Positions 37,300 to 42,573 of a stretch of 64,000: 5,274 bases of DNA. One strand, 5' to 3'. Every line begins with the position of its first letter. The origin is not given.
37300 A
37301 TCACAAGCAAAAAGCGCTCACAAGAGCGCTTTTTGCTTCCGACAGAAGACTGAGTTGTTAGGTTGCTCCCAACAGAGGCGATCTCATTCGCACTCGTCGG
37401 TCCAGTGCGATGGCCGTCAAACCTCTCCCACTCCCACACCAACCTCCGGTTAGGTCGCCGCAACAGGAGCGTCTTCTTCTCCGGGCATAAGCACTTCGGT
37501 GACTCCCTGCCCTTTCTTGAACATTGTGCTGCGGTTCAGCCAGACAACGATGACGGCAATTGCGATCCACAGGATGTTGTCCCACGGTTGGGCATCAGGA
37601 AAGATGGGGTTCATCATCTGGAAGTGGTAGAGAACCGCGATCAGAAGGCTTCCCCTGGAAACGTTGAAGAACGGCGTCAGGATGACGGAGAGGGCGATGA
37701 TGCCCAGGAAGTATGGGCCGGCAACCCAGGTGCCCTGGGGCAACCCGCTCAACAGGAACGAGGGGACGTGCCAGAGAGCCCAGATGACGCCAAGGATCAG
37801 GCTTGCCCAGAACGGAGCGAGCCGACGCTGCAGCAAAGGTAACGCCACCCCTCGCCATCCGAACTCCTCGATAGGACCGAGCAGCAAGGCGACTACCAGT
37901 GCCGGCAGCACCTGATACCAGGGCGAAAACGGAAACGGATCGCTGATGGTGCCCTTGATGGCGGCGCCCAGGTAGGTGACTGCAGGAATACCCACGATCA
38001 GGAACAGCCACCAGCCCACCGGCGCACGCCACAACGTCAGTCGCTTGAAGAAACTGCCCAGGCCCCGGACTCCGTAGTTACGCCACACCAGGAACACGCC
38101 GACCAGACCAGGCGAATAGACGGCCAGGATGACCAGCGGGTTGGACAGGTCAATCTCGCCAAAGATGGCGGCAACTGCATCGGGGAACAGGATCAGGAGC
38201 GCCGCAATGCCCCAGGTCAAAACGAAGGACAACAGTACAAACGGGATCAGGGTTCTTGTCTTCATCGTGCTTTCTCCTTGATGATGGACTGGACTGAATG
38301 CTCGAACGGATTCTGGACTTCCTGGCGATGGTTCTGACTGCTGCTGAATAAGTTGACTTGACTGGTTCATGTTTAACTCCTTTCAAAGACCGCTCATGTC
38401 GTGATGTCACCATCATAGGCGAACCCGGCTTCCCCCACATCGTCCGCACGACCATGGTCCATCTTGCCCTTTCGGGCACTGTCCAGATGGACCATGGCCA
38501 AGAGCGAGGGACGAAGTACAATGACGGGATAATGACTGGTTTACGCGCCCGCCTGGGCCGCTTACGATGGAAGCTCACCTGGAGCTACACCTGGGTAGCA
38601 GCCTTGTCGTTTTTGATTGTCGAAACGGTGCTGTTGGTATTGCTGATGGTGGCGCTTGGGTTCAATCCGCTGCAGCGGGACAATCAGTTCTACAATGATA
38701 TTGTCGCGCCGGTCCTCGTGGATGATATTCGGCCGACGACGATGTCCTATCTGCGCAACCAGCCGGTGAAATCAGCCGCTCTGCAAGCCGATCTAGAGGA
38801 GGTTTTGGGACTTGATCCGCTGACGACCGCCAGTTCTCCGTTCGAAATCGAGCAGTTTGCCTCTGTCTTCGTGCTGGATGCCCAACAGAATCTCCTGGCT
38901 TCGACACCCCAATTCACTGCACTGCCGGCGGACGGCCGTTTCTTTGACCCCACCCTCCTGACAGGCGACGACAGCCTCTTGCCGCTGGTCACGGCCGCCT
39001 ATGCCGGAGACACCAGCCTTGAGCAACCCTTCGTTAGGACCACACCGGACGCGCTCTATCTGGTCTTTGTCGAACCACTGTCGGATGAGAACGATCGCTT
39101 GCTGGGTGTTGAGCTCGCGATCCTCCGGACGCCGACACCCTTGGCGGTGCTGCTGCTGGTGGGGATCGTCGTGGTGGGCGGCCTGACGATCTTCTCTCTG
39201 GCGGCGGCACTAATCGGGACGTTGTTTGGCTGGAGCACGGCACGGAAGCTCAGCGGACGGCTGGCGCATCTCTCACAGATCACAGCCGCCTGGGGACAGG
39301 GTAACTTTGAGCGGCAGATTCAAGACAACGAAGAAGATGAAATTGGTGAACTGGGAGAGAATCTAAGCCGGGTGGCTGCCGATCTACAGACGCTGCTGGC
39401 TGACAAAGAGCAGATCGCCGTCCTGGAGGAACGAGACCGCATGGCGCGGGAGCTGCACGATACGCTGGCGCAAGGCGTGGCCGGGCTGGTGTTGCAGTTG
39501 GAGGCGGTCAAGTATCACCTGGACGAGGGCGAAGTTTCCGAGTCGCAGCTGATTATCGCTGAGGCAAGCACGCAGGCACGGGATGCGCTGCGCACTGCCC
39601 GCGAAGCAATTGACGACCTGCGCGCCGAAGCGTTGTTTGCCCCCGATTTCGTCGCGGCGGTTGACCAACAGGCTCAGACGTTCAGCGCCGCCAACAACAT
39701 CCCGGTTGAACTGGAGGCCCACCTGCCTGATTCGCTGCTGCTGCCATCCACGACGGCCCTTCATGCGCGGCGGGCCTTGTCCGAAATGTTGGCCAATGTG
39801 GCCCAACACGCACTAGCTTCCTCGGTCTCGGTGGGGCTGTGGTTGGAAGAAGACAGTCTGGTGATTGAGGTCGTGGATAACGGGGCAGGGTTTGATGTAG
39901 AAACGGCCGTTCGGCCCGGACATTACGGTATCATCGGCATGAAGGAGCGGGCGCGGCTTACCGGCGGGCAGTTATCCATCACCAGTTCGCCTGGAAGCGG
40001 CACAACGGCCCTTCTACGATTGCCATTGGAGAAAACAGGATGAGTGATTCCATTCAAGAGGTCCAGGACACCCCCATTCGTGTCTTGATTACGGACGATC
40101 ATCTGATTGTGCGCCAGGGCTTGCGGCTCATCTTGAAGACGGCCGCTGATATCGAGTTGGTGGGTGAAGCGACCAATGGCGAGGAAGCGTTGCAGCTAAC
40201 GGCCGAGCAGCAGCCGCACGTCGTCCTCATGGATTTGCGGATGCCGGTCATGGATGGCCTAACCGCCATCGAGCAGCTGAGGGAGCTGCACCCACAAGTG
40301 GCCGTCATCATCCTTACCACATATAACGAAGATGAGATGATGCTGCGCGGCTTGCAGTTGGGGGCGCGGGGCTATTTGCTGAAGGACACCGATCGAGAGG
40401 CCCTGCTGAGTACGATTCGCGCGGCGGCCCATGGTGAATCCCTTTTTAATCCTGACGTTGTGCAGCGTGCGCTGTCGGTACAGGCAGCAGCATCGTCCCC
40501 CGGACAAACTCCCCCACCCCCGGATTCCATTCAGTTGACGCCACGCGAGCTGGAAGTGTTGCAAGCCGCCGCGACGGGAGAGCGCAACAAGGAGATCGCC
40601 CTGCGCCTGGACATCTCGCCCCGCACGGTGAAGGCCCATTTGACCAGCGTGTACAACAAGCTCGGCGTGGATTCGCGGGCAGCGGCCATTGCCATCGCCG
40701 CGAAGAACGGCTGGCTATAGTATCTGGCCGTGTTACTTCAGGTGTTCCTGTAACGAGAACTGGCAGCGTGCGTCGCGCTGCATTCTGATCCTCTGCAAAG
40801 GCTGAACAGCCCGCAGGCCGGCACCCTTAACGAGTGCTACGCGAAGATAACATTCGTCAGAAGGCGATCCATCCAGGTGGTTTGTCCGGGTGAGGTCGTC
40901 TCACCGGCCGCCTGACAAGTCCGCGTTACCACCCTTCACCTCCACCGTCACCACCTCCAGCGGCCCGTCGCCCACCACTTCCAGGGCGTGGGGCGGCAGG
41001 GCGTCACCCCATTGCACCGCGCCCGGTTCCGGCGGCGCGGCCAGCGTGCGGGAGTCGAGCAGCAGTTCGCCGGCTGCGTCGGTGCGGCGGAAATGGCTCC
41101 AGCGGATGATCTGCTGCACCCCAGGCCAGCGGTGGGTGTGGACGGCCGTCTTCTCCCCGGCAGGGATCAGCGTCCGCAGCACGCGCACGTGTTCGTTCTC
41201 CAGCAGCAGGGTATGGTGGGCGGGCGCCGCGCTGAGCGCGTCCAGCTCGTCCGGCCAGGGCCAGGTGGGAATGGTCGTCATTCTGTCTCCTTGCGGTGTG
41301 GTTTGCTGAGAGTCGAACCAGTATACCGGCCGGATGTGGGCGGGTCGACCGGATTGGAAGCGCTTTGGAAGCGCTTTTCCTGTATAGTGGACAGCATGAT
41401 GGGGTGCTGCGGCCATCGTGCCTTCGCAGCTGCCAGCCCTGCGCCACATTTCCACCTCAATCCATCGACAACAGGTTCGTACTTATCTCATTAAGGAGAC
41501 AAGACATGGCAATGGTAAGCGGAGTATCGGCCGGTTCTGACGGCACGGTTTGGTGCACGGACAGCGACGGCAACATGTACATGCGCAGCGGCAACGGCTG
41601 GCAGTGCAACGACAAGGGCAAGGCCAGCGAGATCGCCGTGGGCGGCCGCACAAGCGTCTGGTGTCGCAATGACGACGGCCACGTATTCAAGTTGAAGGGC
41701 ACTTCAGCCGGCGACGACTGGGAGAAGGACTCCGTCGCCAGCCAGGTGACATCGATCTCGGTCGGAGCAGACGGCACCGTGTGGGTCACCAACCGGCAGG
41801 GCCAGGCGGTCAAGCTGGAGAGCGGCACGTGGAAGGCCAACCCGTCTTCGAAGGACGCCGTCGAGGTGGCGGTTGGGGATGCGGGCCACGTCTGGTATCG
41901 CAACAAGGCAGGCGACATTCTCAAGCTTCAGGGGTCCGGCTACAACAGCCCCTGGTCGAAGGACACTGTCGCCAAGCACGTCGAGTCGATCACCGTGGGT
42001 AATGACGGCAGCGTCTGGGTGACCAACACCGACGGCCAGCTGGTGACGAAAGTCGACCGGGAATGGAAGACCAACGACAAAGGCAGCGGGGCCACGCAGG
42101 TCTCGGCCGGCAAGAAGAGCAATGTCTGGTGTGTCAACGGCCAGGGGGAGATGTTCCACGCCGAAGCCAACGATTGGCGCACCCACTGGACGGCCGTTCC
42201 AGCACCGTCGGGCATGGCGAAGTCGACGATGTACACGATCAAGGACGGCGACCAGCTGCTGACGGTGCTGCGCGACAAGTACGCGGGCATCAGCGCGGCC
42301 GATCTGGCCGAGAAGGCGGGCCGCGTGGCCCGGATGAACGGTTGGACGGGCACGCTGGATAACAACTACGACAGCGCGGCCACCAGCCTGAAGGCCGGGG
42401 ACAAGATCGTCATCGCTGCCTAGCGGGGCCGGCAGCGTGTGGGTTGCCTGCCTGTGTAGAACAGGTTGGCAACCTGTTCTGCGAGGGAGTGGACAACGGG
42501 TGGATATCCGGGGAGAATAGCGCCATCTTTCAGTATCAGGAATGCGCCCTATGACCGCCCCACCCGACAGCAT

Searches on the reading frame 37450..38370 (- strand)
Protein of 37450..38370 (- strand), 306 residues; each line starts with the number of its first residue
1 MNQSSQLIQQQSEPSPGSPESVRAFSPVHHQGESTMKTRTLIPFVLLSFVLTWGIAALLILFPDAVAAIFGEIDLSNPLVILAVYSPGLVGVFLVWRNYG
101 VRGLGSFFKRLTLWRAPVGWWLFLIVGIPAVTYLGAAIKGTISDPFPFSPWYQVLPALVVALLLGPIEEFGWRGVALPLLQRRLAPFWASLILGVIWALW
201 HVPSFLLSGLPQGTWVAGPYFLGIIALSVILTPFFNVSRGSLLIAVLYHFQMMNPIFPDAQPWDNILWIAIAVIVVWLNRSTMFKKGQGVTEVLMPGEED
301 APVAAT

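Call 75: search_protein_families(library=pfam, max_evalue=0.00001, proteins=[window:37450-38370:-])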
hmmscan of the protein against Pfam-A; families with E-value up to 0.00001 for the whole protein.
window:37450-38370:- (306 aa): 1 family
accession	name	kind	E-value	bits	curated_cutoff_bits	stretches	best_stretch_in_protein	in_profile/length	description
PF02517.21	Rce1-like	-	6.6e-13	49.2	22.4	1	151-250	2-88/93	Type II CAAX prenyl endopeptidase Rce1-like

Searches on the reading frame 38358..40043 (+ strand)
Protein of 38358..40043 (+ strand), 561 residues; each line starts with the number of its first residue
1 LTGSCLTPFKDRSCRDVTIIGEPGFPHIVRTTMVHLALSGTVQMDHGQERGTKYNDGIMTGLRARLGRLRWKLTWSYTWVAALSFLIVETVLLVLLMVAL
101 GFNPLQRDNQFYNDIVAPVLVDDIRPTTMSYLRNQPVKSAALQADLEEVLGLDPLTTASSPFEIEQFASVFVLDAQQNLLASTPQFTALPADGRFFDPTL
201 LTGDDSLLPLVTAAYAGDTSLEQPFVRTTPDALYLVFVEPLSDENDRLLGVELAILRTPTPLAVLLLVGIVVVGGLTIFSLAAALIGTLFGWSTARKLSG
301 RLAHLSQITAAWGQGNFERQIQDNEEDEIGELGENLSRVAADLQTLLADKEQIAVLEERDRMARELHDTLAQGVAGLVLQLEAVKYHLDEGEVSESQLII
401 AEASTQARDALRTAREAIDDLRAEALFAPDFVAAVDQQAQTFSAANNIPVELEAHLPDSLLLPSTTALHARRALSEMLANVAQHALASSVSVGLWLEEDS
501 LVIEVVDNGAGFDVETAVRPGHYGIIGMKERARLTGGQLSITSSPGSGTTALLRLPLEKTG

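Call 75: search_protein_families(library=pfam, max_evalue=0.00001, proteins=[window:38358-40043:+])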
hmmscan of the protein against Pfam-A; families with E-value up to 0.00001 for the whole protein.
window:38358-40043:+ (561 aa): 3 families
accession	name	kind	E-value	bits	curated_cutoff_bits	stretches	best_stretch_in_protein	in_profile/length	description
PF07730.19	HisKA_3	-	7.2e-13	49.3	24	1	358-425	1-67/68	Histidine kinase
PF02518.31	HATPase_c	-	2.1e-11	44.7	26.4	1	468-558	4-110/111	Histidine kinase-, DNA gyrase B-, and HSP90-like ATPase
PF13581.12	HATPase_c_2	-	8.5e-07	29.5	27.4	1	460-522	22-89/127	Histidine kinase-like ATPase domain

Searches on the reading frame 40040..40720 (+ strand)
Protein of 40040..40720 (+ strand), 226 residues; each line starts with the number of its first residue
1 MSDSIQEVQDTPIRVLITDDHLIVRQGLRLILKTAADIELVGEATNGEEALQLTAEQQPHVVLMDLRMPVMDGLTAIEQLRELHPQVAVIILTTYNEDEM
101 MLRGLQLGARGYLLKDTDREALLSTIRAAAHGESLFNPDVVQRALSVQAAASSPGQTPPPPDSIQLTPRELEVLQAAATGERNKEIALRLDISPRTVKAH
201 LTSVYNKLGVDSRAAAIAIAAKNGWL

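Call 75: search_protein_families(library=pfam, max_evalue=0.00001, proteins=[window:40040-40720:+])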
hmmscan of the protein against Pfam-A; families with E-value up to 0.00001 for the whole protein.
window:40040-40720:+ (226 aa): 2 families
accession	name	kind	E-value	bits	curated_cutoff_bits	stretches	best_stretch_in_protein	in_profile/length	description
PF00072.30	Response_reg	-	4.2e-30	104.6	30.2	1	15-126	1-110/111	Response regulator receiver domain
PF00196.25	GerE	-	1e-20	73.5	23.5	1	165-220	2-57/57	Bacterial regulatory proteins, luxR family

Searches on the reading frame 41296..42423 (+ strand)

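Call 75: search_protein_families(library=pfam, max_evalue=0.00001, proteins=[window:41296-42423:+])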
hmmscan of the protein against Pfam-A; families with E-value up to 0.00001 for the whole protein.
window:41296-42423:+ (375 aa): 4 families
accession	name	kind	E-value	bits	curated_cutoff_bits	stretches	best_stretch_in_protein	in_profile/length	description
PF19193.6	Tectonin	-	2.7e-20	73.2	30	3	111-218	3-100/216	Tectonin domain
PF24684.1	Vgb_lyase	-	1.9e-13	50.4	50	1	112-281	17-198/290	Virginiamycin B lyase family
PF11725.13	AvrE_T3Es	-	5.6e-07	27.7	24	0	143-263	507-600/1513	AvrE-family Type-III effector proteins (T3Es)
PF25021.1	TEN_NHL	-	6.4e-06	25.8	27.1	0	75-167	264-348/357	Teneurin NHL domain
